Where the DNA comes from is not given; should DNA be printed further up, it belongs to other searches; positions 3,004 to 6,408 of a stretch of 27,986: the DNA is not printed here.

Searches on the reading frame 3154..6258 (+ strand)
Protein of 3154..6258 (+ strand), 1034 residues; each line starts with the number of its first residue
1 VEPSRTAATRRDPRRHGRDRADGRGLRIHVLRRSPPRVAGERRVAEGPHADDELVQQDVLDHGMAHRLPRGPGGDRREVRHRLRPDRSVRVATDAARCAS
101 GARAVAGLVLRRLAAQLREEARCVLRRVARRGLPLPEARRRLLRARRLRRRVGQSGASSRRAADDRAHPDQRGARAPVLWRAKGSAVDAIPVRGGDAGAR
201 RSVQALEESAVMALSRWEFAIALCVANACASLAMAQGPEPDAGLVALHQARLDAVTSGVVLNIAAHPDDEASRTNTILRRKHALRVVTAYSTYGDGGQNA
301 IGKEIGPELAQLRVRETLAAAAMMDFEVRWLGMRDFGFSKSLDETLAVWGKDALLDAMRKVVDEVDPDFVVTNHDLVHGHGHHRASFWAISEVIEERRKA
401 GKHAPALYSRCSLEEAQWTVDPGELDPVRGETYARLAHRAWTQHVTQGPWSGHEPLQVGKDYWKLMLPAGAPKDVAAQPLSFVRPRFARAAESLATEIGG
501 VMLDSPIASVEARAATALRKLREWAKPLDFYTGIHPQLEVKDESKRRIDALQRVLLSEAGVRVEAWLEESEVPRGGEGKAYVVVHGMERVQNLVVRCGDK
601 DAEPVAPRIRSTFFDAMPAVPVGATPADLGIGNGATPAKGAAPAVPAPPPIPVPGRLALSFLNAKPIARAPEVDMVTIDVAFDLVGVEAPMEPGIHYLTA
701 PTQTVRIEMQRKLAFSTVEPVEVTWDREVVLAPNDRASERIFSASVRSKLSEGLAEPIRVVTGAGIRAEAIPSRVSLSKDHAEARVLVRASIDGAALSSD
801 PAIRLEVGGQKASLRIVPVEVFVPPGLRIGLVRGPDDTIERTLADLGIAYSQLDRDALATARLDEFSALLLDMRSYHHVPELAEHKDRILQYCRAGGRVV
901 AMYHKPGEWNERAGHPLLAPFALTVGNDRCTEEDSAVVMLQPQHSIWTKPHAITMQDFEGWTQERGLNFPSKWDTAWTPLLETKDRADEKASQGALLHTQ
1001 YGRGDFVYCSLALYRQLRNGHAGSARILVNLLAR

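Call 8: search_protein_families(library=pfam, proteins=[window:3154-6258:+], max_evalue=0.001)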
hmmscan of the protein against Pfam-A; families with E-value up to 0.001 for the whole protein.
window:3154-6258:+ (1034 aa): 1 family
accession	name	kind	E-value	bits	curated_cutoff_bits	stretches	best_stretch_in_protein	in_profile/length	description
PF02585.22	PIG-L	-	5.3e-16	59.7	28.2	1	261-390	1-125/129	GlcNAc-PI de-N-acetylase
